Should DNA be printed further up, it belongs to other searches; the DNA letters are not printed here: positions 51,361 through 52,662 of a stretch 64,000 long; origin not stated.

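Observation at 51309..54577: Leader-controlled triple tandem array of secreted DUF3179 paralogues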

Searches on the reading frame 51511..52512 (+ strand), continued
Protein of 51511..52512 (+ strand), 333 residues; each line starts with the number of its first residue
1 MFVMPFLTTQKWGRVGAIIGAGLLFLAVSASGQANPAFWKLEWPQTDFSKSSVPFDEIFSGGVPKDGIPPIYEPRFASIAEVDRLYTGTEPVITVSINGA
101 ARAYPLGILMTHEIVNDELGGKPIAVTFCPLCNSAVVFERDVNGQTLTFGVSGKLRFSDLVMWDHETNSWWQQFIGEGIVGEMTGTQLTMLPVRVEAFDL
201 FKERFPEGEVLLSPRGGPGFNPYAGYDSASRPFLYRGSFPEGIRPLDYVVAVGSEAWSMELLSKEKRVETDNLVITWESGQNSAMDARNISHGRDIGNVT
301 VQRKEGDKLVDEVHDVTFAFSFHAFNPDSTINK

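Call 53: search_protein_families(library=pfam, proteins=[window:51511-52512:+], max_evalue=10)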
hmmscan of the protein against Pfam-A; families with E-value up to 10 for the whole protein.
window:51511-52512:+ (333 aa): 1 family
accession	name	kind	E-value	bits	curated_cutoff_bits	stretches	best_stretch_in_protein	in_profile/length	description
PF11376.13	DUF3179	-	9.5e-76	255.4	27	1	65-329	1-292/292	Protein of unknown function (DUF3179)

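Call 57: search_protein_representatives(protein=window:51511-52512:+)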
Query: 333 residues. Proteins with E-value up to 0.001 (for the whole library): 9463; up to 1e-10: 5530; up to 1e-30: 1254. The best 150 are listed.
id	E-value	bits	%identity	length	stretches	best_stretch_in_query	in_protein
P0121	2.0e-109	382.0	58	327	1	32-333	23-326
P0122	3.3e-106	371.4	36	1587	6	64-219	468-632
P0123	5.3e-101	354.3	56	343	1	29-331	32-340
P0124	5.0e-96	338.0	51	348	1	21-331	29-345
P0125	4.6e-89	315.1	52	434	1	32-331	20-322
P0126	8.6e-89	314.2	52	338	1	21-331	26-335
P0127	2.7e-88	312.6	55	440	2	122-329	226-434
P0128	1.6e-87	310.1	51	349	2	83-329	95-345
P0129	1.4e-85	303.6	51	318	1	25-328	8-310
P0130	3.3e-83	295.8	48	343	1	23-330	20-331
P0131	5.7e-82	291.8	46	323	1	31-331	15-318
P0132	6.5e-82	291.6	51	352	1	27-330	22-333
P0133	3.7e-81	289.1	48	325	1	28-329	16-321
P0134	1.0e-80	287.6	41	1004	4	57-226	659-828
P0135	1.1e-80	287.5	50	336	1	40-327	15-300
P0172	7.2e-67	242.1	47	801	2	43-242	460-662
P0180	5.5e-66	239.2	51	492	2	28-252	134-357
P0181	9.6e-66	238.4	48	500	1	34-330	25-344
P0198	1.1e-63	231.7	45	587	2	42-242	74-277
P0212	1.4e-61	224.7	43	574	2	42-300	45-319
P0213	1.7e-61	224.4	46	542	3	34-217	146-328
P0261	1.2e-56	208.5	47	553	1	45-301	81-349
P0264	2.1e-56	207.7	42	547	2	43-252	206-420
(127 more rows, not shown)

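Call 73: search_protein_families(library=pfam, proteins=[P0122, P0134, P0172, P0198, P0212, P0261, P0264, P0213, P0181, P0180], max_evalue=0.001)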
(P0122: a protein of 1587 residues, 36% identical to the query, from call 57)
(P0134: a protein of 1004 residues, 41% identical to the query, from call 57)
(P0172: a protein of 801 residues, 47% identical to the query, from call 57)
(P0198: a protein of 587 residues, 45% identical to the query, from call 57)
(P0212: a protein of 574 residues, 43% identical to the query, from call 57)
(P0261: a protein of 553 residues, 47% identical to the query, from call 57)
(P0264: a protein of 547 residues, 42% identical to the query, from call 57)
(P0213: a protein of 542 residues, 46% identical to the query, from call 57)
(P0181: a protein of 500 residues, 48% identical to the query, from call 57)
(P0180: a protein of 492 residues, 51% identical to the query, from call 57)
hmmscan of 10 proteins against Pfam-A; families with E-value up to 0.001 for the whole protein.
P0122 (1587 aa): 5 families
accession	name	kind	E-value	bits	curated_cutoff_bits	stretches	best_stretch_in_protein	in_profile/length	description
PF11376.13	DUF3179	-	3.4e-175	581.9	27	5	882-1168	2-290/292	Protein of unknown function (DUF3179)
PF00041.27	fn3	-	1e-33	115.8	25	4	379-455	15-83/84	Fibronectin type III domain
PF25788.1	Ig_Rha78A_N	-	2.1e-09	38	27.4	0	1201-1277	21-101/105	Rha78A-like, N-terminal immunoglobulin domain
PF08329.16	ChitinaseA_N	-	0.00015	21.8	21.2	0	59-128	35-102/133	Chitinase A, N-terminal domain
PF10342.15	Kre9_KNH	-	0.00054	21.1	24.6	0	275-338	11-75/94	Kre9/KNH-like N-terminal Ig-like domain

P0134 (1004 aa): 7 families
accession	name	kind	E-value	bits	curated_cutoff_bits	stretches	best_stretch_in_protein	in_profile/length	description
PF11376.13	DUF3179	-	4.6e-194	643.8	27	2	270-590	2-292/292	Protein of unknown function (DUF3179)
PF00578.27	AhpC-TSA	-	1.5e-28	99.7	26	1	59-175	1-122/124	AhpC/TSA family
PF08534.16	Redoxin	-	5.3e-19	68.9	26.6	1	58-188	1-140/148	Redoxin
PF00085.26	Thioredoxin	-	3.7e-09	36.9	23.5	1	84-134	18-68/103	Thioredoxin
PF13905.12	Thioredoxin_8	-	1.5e-07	32.1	27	1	87-174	4-94/94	Thioredoxin-like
PF13098.12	Thioredoxin_2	-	3.9e-05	24.4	27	1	85-180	6-94/104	Thioredoxin-like domain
PF00837.23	T4_deiodinase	-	0.00082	19.2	27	0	57-108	73-126/237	Iodothyronine deiodinase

P0172 (801 aa): 2 families
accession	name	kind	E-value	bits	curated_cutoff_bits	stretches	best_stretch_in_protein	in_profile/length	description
PF11376.13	DUF3179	-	3.8e-103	345.4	27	1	481-794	1-292/292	Protein of unknown function (DUF3179)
PF15892.11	BNR_4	-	3.4e-06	27.1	27.3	0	282-322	229-270/272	BNR repeat-containing family member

P0198 (587 aa): 5 families
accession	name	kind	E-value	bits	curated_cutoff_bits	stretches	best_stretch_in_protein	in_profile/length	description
PF11376.13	DUF3179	-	1.5e-103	346.7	27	1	96-409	1-292/292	Protein of unknown function (DUF3179)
PF00578.27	AhpC-TSA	-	3.4e-07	30.7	26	1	440-559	6-119/124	AhpC/TSA family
PF00085.26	Thioredoxin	-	1.2e-06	28.9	23.5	1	462-516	13-67/103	Thioredoxin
PF08534.16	Redoxin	-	1.6e-06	28.4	26.6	1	453-534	16-92/148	Redoxin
PF13098.12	Thioredoxin_2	-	0.0002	22.1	27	0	465-576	3-102/104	Thioredoxin-like domain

P0212 (574 aa): 3 families
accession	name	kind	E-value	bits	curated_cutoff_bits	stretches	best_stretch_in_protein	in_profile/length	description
PF11376.13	DUF3179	-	1.2e-92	310.9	27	1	70-384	2-292/292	Protein of unknown function (DUF3179)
PF13462.12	Thioredoxin_4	-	1.1e-24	88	23.2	1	404-566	5-164/165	Thioredoxin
PF01323.26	DSBA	-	2.1e-08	34.6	25.6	1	465-558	88-180/191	DSBA-like thioredoxin domain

P0261 (553 aa): 1 family
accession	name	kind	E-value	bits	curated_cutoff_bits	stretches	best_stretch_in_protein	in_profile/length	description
PF11376.13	DUF3179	-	1.7e-98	330.1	27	1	102-416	2-292/292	Protein of unknown function (DUF3179)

P0264 (547 aa): 6 families
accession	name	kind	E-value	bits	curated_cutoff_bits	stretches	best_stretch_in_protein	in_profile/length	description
PF11376.13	DUF3179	-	8.3e-100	334.4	27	1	230-541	1-291/292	Protein of unknown function (DUF3179)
PF08534.16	Redoxin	-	1.3e-17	64.4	26.6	1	35-158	6-144/148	Redoxin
PF00578.27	AhpC-TSA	-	1.2e-16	61.2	26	1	38-145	8-121/124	AhpC/TSA family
PF13905.12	Thioredoxin_8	-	7.9e-06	26.6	27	1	55-145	1-94/94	Thioredoxin-like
PF00085.26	Thioredoxin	-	8.4e-06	26.2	23.5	1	56-103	19-65/103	Thioredoxin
PF13098.12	Thioredoxin_2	-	0.00088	20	27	0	55-159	5-101/104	Thioredoxin-like domain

P0213 (542 aa): 1 family
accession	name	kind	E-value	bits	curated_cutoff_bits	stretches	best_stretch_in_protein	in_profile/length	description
PF11376.13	DUF3179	-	2.1e-87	293.7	27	1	176-501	1-292/292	Protein of unknown function (DUF3179)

P0181 (500 aa): 1 family
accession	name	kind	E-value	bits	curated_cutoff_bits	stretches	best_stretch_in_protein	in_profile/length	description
PF11376.13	DUF3179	-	8.4e-68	229.4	27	1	59-342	1-291/292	Protein of unknown function (DUF3179)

P0180 (492 aa): 1 family
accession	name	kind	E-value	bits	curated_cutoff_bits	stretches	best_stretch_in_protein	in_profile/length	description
PF11376.13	DUF3179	-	3.6e-89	299.5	27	1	166-398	1-232/292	Protein of unknown function (DUF3179)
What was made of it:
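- P0134, P0264, P0198 and P0212 are fusions to Redoxin, Trx or DsbA-like domains (call 73).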

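Call 78: search_protein_families(library=pfam, proteins=[L002:2150-2737:-, L008:7034-7297:-, L015:6631-7737:+, L026:4729-5220:+, L021:1752-2852:-, L068:6888-7874:+, L020:3134-4315:-, L078:1520-3136:+], max_evalue=0.0001)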
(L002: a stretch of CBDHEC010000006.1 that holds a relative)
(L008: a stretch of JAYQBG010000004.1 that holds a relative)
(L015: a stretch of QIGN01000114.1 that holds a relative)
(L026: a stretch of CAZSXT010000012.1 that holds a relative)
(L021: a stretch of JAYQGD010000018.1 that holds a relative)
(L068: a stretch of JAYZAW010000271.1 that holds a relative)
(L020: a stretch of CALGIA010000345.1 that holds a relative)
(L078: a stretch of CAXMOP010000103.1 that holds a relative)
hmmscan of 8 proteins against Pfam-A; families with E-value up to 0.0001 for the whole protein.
L002:2150-2737:- (195 aa): 1 family
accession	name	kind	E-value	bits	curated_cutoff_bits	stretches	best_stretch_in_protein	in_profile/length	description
PF03167.25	UDG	-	2.2e-22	80.1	24.3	1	33-184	7-141/141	Uracil DNA glycosylase superfamily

L008:7034-7297:- (87 aa): 0 families

L015:6631-7737:+ (368 aa): 6 families
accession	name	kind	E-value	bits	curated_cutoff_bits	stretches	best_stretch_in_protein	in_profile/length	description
PF00158.32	Sigma54_activat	-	3.5e-59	199.7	20.2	1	11-174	1-164/168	Sigma-54 interaction domain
PF25601.1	AAA_lid_14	-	1.4e-17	63.7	27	1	183-243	1-60/87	AAA+ ATPase lid domain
PF14532.12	Sigma54_activ_2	-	1.5e-17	64.5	25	1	12-182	1-138/138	Sigma-54 interaction domain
PF02954.25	HTH_8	-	5.8e-08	32.8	22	1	301-341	2-42/42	Bacterial regulatory protein, Fis family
PF07728.20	AAA_5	-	4.4e-06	27.2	22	1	34-152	1-122/139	AAA domain (dynein-related subfamily)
PF01078.27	Mg_chelatase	-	2e-05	24.5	20.3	0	90-151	93-156/207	Magnesium chelatase, subunit ChlI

L026:4729-5220:+ (163 aa): 1 family
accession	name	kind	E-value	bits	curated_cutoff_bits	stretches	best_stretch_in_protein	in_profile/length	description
PF01627.28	Hpt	-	1.2e-06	29.1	24.6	1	42-98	2-49/84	Hpt domain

L021:1752-2852:- (366 aa): 1 family
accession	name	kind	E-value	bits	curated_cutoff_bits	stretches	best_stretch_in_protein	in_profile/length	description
PF03537.19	Glyco_hydro_114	-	2e-05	24.4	27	1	249-361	14-120/231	Glycoside-hydrolase family GH114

L068:6888-7874:+ (328 aa): 3 families
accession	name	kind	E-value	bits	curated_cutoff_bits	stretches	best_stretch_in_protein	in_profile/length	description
PF22725.1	GFO_IDH_MocA_C3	-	2e-24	86.4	27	1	131-248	3-124/124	GFO/IDH/MocA C-terminal domain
PF01408.29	GFO_IDH_MocA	-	3.4e-21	76.6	24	1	2-121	1-120/120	Oxidoreductase family, NAD-binding Rossmann fold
PF02894.22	GFO_IDH_MocA_C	-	2.3e-17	64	22.9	1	133-320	1-212/218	Oxidoreductase family, C-terminal alpha/beta domain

L020:3134-4315:- (393 aa): 2 families
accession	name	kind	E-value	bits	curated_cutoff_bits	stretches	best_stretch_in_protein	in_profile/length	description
PF22691.2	Thiolase_C_1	-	4e-38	130.8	28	1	252-377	9-133/144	Thiolase C-terminal domain-like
PF00108.29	Thiolase_N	-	4.8e-06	26.6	26.4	1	11-183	1-190/260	Thiolase, N-terminal domain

L078:1520-3136:+ (538 aa): 2 families
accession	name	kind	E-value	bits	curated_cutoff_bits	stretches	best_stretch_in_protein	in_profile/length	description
PF00501.34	AMP-binding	-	3.6e-70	237.1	29.9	1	30-389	2-377/384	AMP-binding enzyme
PF13193.12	AMP-binding_C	-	9.5e-24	84.6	24.5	1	450-528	1-76/76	AMP-binding enzyme C-terminal domain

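Call 82: search_protein_families(library=pfam, alignment_id=A7, max_evalue=0.0001)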
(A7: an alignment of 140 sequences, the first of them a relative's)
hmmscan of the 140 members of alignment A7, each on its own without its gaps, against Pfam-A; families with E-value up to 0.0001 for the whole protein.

A. member 1, P0121 (327 aa): 1 family
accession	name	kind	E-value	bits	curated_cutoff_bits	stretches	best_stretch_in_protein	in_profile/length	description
PF11376.13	DUF3179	-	1.9e-82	277.5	27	1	55-321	1-291/292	Protein of unknown function (DUF3179)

B. families by the number of members that match (of 140 scanned): 4 families
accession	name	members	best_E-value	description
PF11376.13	DUF3179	140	3.5e-112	Protein of unknown function (DUF3179)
PF13424.12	TPR_12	1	3e-11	Tetratricopeptide repeat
PF08885.17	GSCFA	1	4.2e-08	GSCFA family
PF24885.1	TPR_NPHP3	1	4e-05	Nephrocystin-3 TPR domain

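Call 83: find_encoding_contigs(protein=window:51511-52512:+, flank=6000, max_places=3)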
Protein window:51511-52512:+ (333 aa): no gene with exactly this product is on record in the collection.

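Call 84: find_encoding_contigs(protein=window:51520-52512:+, flank=6000, max_places=3)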
Protein window:51520-52512:+ (330 aa): 2 contigs read that carry it; 1 place shown.
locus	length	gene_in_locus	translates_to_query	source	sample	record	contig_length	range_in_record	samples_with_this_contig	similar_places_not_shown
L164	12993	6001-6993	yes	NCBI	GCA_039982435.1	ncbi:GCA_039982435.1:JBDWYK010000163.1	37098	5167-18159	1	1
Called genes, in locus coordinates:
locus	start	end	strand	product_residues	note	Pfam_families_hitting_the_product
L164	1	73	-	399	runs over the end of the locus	PF00465:Fe-ADH, PF13685:Fe-ADH_2 (faint), PF25137:ADH_Fe_C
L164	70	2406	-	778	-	PF01315:Ald_Xan_dh_C, PF02738:MoCoBD_1, PF20256:MoCoBD_2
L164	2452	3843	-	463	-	PF00120:Gln-synt_C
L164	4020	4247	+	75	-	-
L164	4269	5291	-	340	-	PF14226:DIOX_N, PF03171:2OG-FeII_Oxy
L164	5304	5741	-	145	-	PF04343:DUF488, PF22751:DUF488-N3a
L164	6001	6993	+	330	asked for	PF11376:DUF3179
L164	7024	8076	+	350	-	PF11376:DUF3179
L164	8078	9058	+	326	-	PF11376:DUF3179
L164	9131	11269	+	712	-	PF04879:Molybdop_Fe4S4 (faint), PF00384:Molybdopterin, PF01568:Molydop_binding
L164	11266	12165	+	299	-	PF01656:CbiA (weak), PF09140:MipZ, PF10609:ParA (weak), PF13614:AAA_31 (weak)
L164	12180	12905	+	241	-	-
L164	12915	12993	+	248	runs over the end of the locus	PF00226:DnaJ (weak)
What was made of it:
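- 51511..52512 (+): D1, a secreted DUF3179 protein. The start is 51511, or 51520 as in the public gene call. The gene call is on record in GCA_039982435.1 (call 84).
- Checked: The public gene call for this contig instead starts D3 at GTG 53597, with no overlap (call 84).
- Its stop overlaps mipZ (call 84).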

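Call 85: find_encoding_contigs(protein=P0005, flank=6000, max_places=2)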
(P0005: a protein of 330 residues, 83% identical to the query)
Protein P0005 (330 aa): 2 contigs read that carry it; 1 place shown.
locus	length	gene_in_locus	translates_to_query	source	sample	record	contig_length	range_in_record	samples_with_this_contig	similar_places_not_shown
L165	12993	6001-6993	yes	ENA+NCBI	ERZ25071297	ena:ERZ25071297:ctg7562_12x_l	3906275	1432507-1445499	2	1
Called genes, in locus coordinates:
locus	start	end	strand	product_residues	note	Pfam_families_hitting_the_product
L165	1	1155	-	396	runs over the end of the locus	PF00465:Fe-ADH, PF13685:Fe-ADH_2 (weak), PF25137:ADH_Fe_C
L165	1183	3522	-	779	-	PF01315:Ald_Xan_dh_C, PF02738:MoCoBD_1, PF20256:MoCoBD_2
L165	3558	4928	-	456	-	PF00120:Gln-synt_C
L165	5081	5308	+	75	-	-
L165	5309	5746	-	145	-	PF04343:DUF488, PF22751:DUF488-N3a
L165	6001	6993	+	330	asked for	PF11376:DUF3179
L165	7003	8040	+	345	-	PF11376:DUF3179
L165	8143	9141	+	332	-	PF11376:DUF3179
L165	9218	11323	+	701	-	PF04879:Molybdop_Fe4S4 (faint), PF00384:Molybdopterin, PF01568:Molydop_binding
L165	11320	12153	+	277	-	PF01656:CbiA, PF09140:MipZ, PF10609:ParA (weak), PF13614:AAA_31 (weak)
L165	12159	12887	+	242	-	-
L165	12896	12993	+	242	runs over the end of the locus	PF00226:DnaJ (faint)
